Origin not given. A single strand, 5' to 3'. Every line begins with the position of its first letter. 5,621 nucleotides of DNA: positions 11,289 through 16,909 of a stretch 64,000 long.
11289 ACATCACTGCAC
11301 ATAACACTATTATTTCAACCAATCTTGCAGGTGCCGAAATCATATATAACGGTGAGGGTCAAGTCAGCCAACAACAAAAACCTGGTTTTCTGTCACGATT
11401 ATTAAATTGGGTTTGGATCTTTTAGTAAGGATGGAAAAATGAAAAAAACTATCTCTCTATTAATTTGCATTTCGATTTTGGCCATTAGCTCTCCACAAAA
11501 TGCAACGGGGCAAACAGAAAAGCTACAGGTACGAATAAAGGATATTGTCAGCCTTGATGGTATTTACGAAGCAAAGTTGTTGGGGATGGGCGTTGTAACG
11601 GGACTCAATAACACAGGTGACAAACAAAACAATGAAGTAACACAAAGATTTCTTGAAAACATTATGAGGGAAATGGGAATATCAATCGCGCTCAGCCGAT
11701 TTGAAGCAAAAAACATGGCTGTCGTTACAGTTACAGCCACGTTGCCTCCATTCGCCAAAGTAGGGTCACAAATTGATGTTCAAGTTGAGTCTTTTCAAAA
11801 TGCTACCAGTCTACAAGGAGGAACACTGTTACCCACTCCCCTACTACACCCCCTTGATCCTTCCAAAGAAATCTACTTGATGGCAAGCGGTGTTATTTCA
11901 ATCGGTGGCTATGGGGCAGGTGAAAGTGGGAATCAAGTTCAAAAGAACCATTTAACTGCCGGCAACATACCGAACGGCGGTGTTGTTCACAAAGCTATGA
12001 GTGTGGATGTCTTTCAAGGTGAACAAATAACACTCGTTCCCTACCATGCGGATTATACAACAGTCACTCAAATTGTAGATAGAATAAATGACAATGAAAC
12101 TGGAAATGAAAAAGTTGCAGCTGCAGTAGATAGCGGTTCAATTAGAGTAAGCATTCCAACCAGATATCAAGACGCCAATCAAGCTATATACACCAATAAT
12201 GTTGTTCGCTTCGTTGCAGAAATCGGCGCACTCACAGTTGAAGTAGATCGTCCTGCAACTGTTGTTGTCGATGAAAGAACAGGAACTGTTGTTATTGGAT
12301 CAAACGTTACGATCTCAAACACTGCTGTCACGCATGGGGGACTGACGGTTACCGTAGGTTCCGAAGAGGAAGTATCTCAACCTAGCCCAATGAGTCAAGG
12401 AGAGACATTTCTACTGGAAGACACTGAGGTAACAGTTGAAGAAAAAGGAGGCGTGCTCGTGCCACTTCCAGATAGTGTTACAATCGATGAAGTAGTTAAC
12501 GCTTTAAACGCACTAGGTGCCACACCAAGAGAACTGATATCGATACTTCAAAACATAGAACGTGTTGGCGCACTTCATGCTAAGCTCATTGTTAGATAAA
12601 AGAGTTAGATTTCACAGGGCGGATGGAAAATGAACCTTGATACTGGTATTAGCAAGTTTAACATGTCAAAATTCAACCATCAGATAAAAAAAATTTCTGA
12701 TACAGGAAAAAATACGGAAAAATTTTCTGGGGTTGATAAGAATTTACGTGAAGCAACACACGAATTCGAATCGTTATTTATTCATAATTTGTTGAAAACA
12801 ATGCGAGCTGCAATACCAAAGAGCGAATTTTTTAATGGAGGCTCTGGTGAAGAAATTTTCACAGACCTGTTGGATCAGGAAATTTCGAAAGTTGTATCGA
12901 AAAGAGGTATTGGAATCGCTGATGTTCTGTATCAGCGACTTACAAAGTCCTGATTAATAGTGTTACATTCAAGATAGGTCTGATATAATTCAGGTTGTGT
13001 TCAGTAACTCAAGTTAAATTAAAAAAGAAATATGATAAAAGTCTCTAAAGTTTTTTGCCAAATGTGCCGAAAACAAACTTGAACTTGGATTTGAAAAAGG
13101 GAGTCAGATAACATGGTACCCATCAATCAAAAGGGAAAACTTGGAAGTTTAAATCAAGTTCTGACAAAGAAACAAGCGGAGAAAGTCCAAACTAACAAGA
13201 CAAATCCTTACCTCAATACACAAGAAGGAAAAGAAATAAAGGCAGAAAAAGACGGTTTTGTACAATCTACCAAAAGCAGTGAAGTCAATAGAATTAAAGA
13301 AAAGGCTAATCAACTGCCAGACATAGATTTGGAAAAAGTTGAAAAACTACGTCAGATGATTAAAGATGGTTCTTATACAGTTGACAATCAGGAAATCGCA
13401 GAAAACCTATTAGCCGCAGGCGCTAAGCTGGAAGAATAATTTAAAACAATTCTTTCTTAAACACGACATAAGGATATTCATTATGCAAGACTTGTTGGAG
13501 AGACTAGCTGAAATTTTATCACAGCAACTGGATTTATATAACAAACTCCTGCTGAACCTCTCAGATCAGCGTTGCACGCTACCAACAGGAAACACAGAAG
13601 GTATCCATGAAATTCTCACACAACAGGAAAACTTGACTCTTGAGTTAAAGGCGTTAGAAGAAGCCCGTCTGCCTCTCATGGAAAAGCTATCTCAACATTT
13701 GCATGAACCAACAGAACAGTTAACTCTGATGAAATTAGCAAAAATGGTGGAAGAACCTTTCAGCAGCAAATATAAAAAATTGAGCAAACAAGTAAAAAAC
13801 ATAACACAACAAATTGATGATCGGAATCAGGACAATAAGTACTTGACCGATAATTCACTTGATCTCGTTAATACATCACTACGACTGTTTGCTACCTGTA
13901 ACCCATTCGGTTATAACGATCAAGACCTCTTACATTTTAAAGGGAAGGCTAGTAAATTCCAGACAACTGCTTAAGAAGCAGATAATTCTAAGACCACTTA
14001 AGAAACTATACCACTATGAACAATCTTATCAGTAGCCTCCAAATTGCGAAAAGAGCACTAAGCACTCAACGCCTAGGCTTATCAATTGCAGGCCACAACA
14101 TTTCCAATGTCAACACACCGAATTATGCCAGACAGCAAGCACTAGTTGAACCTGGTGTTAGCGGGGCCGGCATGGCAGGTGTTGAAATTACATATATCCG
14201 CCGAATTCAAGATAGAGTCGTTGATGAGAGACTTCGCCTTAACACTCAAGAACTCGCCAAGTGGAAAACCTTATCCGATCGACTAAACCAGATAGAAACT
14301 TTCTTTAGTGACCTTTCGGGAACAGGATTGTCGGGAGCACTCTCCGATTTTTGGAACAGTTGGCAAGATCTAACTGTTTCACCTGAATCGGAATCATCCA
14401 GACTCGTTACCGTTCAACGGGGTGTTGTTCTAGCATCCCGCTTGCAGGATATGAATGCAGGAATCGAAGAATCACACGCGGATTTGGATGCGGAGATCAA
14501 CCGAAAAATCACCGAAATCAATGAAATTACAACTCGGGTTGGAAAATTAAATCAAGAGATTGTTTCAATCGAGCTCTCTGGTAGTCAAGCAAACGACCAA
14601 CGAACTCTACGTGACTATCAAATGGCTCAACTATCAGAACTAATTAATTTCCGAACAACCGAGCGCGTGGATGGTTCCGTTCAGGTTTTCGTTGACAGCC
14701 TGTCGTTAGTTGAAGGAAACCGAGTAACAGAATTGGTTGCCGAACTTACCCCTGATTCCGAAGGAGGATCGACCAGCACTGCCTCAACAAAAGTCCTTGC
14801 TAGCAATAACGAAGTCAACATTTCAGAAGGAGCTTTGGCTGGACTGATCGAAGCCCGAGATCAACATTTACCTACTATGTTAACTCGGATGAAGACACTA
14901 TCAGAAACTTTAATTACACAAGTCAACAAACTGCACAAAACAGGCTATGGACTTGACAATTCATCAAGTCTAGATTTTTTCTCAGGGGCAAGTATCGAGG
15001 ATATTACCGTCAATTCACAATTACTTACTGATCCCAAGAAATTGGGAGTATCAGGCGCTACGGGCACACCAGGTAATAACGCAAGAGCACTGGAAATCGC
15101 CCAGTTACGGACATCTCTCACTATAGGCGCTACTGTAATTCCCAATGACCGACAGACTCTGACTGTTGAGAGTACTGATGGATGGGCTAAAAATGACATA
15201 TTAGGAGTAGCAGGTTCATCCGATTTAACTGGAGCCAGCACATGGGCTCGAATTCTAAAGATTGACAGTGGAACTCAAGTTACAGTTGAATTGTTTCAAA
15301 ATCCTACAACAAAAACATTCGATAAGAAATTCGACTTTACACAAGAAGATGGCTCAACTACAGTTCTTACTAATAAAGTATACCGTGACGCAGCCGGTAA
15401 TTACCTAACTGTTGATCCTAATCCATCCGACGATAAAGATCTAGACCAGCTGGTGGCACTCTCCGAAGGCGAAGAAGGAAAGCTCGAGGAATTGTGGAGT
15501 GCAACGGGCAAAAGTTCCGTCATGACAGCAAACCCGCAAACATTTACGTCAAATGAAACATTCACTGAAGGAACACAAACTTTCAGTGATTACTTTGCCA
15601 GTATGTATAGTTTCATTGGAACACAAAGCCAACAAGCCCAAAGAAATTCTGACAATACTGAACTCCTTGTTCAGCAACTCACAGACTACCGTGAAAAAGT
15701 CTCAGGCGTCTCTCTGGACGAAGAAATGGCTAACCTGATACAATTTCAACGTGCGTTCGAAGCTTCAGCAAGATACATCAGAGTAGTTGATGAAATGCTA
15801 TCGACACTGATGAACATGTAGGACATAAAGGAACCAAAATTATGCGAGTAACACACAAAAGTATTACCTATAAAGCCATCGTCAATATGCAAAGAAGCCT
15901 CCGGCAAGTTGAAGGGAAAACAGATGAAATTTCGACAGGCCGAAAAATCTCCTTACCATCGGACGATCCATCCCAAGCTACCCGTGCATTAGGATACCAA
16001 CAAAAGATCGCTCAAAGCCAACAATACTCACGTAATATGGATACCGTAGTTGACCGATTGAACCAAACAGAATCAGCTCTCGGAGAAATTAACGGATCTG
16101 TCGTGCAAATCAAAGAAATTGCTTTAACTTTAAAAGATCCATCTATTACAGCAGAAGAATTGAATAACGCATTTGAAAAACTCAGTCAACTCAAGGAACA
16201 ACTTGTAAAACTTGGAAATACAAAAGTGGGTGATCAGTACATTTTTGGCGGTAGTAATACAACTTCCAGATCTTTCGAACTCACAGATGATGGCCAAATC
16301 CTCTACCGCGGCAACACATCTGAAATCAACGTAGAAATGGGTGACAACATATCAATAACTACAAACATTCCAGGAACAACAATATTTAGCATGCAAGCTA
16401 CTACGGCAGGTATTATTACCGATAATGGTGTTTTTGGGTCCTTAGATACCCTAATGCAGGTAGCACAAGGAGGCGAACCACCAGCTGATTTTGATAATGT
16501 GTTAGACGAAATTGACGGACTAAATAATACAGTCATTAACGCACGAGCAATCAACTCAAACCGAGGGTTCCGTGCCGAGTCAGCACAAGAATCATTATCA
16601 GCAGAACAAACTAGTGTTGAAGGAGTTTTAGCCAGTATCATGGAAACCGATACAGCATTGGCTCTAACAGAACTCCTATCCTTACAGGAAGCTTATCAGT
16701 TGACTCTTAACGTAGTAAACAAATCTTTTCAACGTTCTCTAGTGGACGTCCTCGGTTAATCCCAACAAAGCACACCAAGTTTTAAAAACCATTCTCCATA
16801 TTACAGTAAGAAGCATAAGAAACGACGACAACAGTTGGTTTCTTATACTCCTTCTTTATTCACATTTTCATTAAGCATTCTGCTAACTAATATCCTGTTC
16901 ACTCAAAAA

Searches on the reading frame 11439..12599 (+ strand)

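Call 34: search_protein_families(library=pfam, proteins=[window:11439-12599:+], max_evalue=0.0001)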
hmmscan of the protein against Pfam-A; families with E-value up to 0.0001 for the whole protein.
window:11439-12599:+ (386 aa): 1 family
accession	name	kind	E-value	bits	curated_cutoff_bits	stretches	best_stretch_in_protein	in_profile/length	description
PF02119.21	FlgI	-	4.8e-107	358.3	25.3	1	32-385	1-343/343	Flagellar P-ring protein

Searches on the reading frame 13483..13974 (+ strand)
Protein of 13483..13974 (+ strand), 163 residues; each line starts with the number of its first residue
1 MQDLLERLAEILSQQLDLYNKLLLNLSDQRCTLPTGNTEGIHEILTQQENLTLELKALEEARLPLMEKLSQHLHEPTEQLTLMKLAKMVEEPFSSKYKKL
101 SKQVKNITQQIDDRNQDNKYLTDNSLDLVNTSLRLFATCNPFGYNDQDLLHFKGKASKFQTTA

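Call 34: search_protein_families(library=pfam, proteins=[window:13483-13974:+], max_evalue=0.0001)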
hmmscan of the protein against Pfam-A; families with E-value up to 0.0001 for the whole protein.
window:13483-13974:+ (163 aa): 1 family
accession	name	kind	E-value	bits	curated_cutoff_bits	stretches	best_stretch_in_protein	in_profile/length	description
PF05130.17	FlgN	-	3.2e-14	54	30.5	1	1-136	1-129/147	FlgN protein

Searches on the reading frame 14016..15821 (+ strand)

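Call 35: search_protein_families(library=pfam, proteins=[window:14016-15821:+], max_evalue=0.0001)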
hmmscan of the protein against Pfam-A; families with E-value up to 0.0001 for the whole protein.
window:14016-15821:+ (601 aa): 2 families
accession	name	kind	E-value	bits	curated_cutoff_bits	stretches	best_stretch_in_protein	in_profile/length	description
PF22638.1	FlgK_D1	-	3.2e-51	174.6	28.6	1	90-322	1-233/233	Flagellar hook-associated protein FlgK helical domain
PF06429.18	Flg_bbr_C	-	1.2e-13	50.7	23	1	562-601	7-46/46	Flagellar basal body rod FlgEFG protein C-terminal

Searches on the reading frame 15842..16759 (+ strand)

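Call 35: search_protein_families(library=pfam, proteins=[window:15842-16759:+], max_evalue=0.0001)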
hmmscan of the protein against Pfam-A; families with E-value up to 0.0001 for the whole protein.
window:15842-16759:+ (305 aa): 1 family
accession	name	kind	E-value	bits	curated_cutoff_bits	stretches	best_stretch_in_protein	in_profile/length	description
PF00669.25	Flagellin_N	-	2.1e-14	54.2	26.6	1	9-140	7-139/139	Bacterial flagellin N-terminal helical region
